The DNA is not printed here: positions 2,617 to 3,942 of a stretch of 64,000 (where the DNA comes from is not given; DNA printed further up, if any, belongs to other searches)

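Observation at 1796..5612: Four tandem, translationally coupled paralogous membrane-protein genes directly upstream of (and co-oriented with) the rpsF-ssb-rpsR-rplI operon, plus a six-codon fifth start relic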

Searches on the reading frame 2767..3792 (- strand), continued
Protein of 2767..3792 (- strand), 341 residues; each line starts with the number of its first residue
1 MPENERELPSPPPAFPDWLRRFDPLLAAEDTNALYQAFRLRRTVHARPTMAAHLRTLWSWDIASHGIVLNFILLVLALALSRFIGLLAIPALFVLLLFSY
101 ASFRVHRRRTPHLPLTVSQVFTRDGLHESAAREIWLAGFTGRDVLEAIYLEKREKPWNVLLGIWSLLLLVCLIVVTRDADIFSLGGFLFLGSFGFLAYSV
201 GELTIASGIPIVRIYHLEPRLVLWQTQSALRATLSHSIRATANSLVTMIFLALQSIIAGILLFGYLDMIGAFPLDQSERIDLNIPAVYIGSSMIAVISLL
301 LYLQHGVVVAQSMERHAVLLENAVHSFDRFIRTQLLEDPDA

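Call 50: fold_search(model_id=the predicted structure, library=pdb)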
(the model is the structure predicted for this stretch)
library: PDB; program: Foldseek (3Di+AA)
matches with E <= 10: 187; with E <= 0.001: 0
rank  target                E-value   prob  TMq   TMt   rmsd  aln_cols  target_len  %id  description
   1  9n61_A                1.1e-01  0.28  0.17  0.11  25.7       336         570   15  Transporter associated with antigen processing (TAP) bound to the 9-mer peptide RRYQKSTEL and ATP (released 2025-09-03)
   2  4ayx                  7.7e-01  0.09  0.14  0.10  23.1       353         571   12  STRUCTURE OF THE HUMAN MITOCHONDRIAL ABC TRANSPORTER, ABCB10 (ROD FORM B) (released 2012-07-11)
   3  9ocj_B                8.4e-01  0.12  0.17  0.12  24.1       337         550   14  Transporter associated with antigen processing (TAP) bound to the viral protein CPXV012 in the outward-facing open sta (released 2025-09-10)
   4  7vwc_A                9.7e-01  0.09  0.17  0.10  25.3       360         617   16  Cryo-EM structure of human very long-chain fatty acid ABC transporter ABCD1 (released 2022-05-18)
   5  8hf7_A                1.1e+00  0.11  0.19  0.12  26.8       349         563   14  Cryo-EM structure of ComA bound to its mature substrate CSP peptide (released 2023-10-11)
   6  9n64_A                1.1e+00  0.10  0.18  0.13  21.5       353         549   16  Transporter associated with antigen processing (TAP) EQ mutant bound to ATP in the outward-facing kinked state (released 2025-09-03)
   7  6bpl_B                1.1e+00  0.09  0.17  0.11  27.6       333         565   13  E. coli MsbA in complex with LPS and inhibitor G907 (released 2018-05-02)
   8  3zdq                  1.2e+00  0.13  0.19  0.12  22.4       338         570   11  STRUCTURE OF THE HUMAN MITOCHONDRIAL ABC TRANSPORTER, ABCB10 (NUCLEOTIDE-FREE FORM) (released 2013-01-23)
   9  8t4h_A                1.2e+00  0.11  0.16  0.11  29.1       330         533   15  Transporter associated with antigen processing (TAP) bound to the 8-mer peptide RRYQSTEL (released 2024-06-19)
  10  9ocg_A                1.2e+00  0.09  0.16  0.11  27.1       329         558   13  Transporter associated with antigen processing (TAP) bound to the viral protein BNLF2a in the inward-facing state (released 2025-09-10)
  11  8t4f_A                1.2e+00  0.08  0.16  0.11  25.3       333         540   14  Transporter associated with antigen processing (TAP) bound to the 9-mer peptide RRYQKSTEL (released 2024-06-19)
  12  7vwc_B                1.3e+00  0.06  0.14  0.08  27.9       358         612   15  Cryo-EM structure of human very long-chain fatty acid ABC transporter ABCD1 (released 2022-05-18)
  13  7t54_A                1.5e+00  0.14  0.22  0.13  22.8       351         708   12  Cryo-EM structure of ATP-bound PCAT1 in the outward-facing conformation (released 2022-02-02)
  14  6hrc_A                1.5e+00  0.05  0.12  0.08  28.3       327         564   15  Outward-facing PglK with ATPgammaS bound (released 2019-03-06)
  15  9ocj_A                1.6e+00  0.07  0.16  0.11  22.8       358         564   14  Transporter associated with antigen processing (TAP) bound to the viral protein CPXV012 in the outward-facing open sta (released 2025-09-10)
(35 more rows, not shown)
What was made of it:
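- On ABC-2-type ABC transporter permease: Foldseek best E is 0.11 (call 50).
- Closest known: ABC-2 / type V ABC exporter membrane domains. Different: Foldseek finds nothing (call 50).
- Foldseek finds nothing (best E 0.11, TM below 0.2) (call 50).
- Tried and rejected: Foldseek against PDB found nothing (call 50).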

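Call 51: find_related_loci(query=A4, collection=metagenome_contigs, flank=10000)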
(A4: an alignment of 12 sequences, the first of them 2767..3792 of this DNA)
Query A4 (341 aa) in metagenome_contigs; peptide patterns used: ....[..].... (x = any residue, [..] = any of these).
7 stretches matched a pattern, but none encodes a relative of the query by tblastn (E <= 1e-3).

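Call 64: search_protein_families(library=padloc, proteins=[window:2767-3792:-, P0003, P0008, P0009, P0010, P0011, P0014], max_evalue=0.1)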
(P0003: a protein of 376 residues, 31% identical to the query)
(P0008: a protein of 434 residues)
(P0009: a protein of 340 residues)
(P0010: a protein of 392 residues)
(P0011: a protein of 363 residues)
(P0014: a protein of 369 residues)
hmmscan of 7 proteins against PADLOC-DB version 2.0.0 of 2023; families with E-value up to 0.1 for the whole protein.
window:2767-3792:- (341 aa): 0 families

P0003 (376 aa): 0 families

P0008 (434 aa): 0 families

P0009 (340 aa): 0 families

P0010 (392 aa): 0 families

P0011 (363 aa): 0 families

P0014 (369 aa): 0 families

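Call 65: search_protein_families(library=phrogs, proteins=[window:2767-3792:-, P0003, P0008, P0009, P0010, P0011, P0014], max_evalue=0.1)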
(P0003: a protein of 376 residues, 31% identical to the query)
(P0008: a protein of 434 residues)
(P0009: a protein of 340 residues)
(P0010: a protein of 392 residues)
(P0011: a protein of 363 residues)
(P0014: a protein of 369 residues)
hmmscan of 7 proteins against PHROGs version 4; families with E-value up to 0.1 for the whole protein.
window:2767-3792:- (341 aa): 0 families

P0003 (376 aa): 0 families

P0008 (434 aa): 1 family
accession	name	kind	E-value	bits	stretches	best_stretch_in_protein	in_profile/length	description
phrog_2359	-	lysis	0.051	14.4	0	154-207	42-94/110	holin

P0009 (340 aa): 0 families

P0010 (392 aa): 0 families

P0011 (363 aa): 0 families

P0014 (369 aa): 0 families

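Call 67: find_homologous_proteins(query=A3, max_evalue=0.001)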
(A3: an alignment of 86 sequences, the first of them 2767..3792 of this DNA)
Query A3 (86 sequences) (341 aa, profile of the alignment): 7 proteins with E <= 0.001 among 8000 candidates.
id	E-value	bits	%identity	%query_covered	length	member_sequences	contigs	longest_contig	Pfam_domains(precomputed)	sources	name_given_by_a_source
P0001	1.1e-80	290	100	100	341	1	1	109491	-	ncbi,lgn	-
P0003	1.4e-70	256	31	70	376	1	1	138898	-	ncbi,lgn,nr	ncbi:MAG: hypothetical protein PWP23_1461 [Candidatus Sumerlaeota bacterium]|nr:hypothetical protein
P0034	6.1e-65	238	34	61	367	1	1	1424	-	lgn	-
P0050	1.2e-60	224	34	42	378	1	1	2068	-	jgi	jgi:hypothetical protein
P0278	1.6e-57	213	31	42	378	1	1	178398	-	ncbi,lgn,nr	ncbi:MAG: hypothetical protein PWP23_734 [Candidatus Sumerlaeota bacterium]|nr:hypothetical protein 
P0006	2.0e-52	197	32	47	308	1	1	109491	-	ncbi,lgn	-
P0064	1.4e-49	187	30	75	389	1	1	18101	-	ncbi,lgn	-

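Call 68: list_cluster_members(proteins=[L004:11576-13645:-, L004:8388-9833:-, L006:926-3619:-, L006:16593-17666:-, L006:13282-14607:-, P0064, P0043, P0036, P0025, P0040])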
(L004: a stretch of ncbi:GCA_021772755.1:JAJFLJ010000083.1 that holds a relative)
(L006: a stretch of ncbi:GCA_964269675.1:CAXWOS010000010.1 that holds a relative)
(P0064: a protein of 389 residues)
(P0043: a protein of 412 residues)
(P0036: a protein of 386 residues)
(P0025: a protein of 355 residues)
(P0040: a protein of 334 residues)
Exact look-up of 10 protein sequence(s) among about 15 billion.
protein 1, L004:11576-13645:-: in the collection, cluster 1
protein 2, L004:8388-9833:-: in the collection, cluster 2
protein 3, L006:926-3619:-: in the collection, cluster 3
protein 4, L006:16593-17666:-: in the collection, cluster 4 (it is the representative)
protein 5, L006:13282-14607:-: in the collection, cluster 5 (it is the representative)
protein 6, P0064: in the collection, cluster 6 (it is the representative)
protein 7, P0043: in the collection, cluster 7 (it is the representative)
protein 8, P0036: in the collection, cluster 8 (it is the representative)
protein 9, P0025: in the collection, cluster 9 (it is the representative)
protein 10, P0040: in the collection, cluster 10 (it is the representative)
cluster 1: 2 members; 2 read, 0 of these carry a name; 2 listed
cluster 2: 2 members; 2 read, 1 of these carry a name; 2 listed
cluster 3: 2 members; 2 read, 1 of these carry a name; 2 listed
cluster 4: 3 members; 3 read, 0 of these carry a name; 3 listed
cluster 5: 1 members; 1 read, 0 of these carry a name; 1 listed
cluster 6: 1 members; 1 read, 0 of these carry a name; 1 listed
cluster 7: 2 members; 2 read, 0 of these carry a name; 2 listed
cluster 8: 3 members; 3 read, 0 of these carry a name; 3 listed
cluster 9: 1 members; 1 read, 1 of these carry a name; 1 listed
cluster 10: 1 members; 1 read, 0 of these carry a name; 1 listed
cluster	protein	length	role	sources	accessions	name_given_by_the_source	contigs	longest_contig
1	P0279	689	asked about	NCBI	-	-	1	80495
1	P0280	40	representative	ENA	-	-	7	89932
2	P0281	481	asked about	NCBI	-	-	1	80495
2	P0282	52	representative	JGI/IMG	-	hypothetical protein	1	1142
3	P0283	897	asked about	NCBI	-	-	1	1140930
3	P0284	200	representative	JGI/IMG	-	hypothetical protein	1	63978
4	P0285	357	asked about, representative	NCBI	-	-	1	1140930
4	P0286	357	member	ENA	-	-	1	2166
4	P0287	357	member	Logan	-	-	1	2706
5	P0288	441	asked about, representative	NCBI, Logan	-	-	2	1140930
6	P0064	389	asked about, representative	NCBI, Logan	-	-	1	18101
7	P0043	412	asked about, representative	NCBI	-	-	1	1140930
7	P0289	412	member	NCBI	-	-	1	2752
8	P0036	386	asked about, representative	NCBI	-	-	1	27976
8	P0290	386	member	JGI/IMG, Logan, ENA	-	-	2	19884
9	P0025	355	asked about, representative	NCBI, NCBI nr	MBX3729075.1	MAG: hypothetical protein KF858_07800 [Candidatus Sumerlaeia bacterium] | hypothetical protein [Candidatus Sumerlaeia bacterium]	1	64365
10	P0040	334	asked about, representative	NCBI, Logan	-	-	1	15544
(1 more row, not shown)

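Call 85: find_encoding_contigs(protein=P0278, flank=10000, max_places=1)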
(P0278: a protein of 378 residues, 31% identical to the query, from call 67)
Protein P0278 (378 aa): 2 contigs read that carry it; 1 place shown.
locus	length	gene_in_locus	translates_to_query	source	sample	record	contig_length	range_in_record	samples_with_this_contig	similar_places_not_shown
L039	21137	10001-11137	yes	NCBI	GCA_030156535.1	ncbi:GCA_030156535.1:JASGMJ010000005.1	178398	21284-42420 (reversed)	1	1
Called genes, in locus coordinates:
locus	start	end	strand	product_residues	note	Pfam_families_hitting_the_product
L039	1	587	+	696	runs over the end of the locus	PF00009:GTP_EFTU, PF22042:EF-G_D2, PF03144:GTP_EFTU_D2 (weak), PF14492:EFG_III, PF03764:EFG_IV, PF00679:EFG_C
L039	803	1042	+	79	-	PF03966:Trm112p (weak)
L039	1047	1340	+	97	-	PF01197:Ribosomal_L31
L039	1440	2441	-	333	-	PF02557:VanY (weak)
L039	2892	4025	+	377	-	PF07719:TPR_2 (faint), PF13174:TPR_6 (faint), PF13176:TPR_7 (faint), PF13424:TPR_12 (faint), PF13428:TPR_14 (faint), PF13432:TPR_16 (faint), PF13371:TPR_9 (weak), PF14559:TPR_19 (weak), +6 more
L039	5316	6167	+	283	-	PF07264:EI24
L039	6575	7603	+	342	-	PF02504:FA_synthesis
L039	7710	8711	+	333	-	PF08545:ACP_syn_III, PF08541:ACP_syn_III_C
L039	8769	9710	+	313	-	PF00698:Acyl_transf_1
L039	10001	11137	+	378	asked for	-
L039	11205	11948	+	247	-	PF00106:adh_short, PF08659:KR, PF13561:adh_short_C2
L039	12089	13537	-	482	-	PF02310:B12-binding, PF04055:Radical_SAM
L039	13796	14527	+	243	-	PF04893:Yip1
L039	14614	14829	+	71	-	-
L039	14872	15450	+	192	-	-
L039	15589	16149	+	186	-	PF00156:Pribosyltran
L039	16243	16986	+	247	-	PF20260:PUA_4, PF04452:Methyltrans_RNA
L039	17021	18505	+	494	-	PF08323:Glyco_transf_5, PF13439:Glyco_transf_4 (faint), PF13579:Glyco_trans_4_4 (weak), PF20706:GT4-conflict (weak), PF00534:Glycos_transf_1, PF13692:Glyco_trans_1_4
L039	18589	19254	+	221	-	PF11172:DUF2959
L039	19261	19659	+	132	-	PF03692:CxxCxxCC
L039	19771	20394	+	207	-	-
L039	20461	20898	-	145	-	-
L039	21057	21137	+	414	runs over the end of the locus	PF00180:Iso_dh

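Call 86: find_encoding_contigs(protein=P0036, flank=10000, max_places=1)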
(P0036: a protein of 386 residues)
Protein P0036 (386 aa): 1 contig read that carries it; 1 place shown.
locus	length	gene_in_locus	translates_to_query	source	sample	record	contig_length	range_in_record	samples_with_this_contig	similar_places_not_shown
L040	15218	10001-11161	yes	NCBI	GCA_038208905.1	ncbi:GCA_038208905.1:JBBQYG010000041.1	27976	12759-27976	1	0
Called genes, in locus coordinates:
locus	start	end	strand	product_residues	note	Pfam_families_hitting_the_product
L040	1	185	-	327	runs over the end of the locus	PF01145:Band_7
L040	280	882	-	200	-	PF01923:Cob_adeno_trans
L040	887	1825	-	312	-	-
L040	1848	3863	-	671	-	PF06480:FtsH_ext (faint), PF06068:TIP49 (weak), PF00004:AAA, PF07728:AAA_5 (weak), PF17862:AAA_lid_3, PF01434:Peptidase_M41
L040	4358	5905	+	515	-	PF01546:Peptidase_M20, PF07687:M20_dimer (faint)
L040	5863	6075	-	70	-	-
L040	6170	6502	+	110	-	PF13146:TRL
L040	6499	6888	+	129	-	PF13146:TRL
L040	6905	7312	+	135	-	PF13146:TRL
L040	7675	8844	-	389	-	-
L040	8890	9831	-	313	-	PF00135:COesterase, PF20434:BD-FAE, PF07859:Abhydrolase_3, PF12697:Abhydrolase_6 (faint), PF00326:Peptidase_S9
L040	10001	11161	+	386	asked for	-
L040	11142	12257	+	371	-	-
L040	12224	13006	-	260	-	PF00795:CN_hydrolase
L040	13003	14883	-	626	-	PF03747:ADP_ribosyl_GH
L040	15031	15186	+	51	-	-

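Call 88: search_protein_families(library=pfam, proteins=[P0109, P0154, P0008, P0016, P0150, P0022, P0035, P0043, P0038, P0074], max_evalue=0.01)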
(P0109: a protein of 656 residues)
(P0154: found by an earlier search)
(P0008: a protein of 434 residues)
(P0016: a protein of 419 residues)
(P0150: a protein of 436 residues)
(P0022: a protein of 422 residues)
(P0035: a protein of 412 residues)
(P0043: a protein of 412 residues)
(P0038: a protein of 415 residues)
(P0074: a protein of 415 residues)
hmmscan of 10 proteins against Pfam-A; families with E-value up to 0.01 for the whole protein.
P0109 (656 aa): 0 families

P0154 (519 aa): 0 families

P0008 (434 aa): 0 families

P0016 (419 aa): 0 families

P0150 (436 aa): 0 families

P0022 (422 aa): 0 families

P0035 (412 aa): 0 families

P0043 (412 aa): 0 families

P0038 (415 aa): 0 families

P0074 (415 aa): 0 families

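Call 92: find_encoding_contigs(protein=P0109, flank=10000, max_places=3)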
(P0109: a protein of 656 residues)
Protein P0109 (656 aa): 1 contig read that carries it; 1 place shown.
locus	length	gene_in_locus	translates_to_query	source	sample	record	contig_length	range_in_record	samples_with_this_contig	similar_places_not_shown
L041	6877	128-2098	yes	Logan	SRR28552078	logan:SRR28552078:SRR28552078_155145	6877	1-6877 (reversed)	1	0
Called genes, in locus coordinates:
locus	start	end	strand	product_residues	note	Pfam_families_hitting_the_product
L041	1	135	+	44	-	?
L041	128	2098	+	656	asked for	-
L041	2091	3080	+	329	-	-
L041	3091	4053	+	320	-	-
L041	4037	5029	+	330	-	-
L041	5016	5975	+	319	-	-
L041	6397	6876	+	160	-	?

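Call 100: find_related_loci(query=A4, collection=viral_contigs, flank=5000)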
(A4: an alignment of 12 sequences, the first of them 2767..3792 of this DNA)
Query A4 (341 aa) in viral_contigs; peptide patterns used: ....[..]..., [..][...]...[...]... (x = any residue, [..] = any of these).
95 stretches matched a pattern, but none encodes a relative of the query by tblastn (E <= 1e-3).

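Call 108: find_encoding_contigs(protein=P0011, flank=10000, max_places=1)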
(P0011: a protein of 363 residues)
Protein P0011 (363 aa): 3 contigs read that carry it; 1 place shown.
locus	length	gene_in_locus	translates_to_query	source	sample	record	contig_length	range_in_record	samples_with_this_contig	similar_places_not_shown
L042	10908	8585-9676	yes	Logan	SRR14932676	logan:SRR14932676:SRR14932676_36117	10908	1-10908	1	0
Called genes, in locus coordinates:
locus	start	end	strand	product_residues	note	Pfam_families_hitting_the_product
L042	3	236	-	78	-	?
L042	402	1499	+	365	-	PF13620:CarboxypepD_reg (weak)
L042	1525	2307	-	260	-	PF07264:EI24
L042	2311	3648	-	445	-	-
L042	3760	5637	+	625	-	PF02518:HATPase_c (weak), PF13589:HATPase_c_3, PF01119:DNA_mis_repair, PF08676:MutL_C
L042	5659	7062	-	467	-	PF07075:NamZ_N, PF20732:NamZ_C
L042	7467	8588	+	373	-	-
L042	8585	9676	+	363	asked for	-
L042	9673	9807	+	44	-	-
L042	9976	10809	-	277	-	PF17746:SfsA_N, PF03749:SfsA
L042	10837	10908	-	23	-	?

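Call 109: find_encoding_contigs(protein=P0016, flank=10000, max_places=1)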
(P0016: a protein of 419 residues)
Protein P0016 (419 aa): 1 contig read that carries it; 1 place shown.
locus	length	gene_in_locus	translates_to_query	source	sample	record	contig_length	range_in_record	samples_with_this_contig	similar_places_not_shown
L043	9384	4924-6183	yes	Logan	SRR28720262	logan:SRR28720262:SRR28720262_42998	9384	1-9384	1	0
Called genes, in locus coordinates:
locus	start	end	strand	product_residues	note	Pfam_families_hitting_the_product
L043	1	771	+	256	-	?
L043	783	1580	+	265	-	-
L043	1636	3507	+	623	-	-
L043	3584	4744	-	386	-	PF13742:tRNA_anti_2 (faint), PF01336:tRNA_anti-codon (faint)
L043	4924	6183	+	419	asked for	-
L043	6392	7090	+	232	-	PF05013:FGase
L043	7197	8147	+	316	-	PF01699:Na_Ca_ex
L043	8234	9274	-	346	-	PF02016:Peptidase_S66, PF17676:Peptidase_S66C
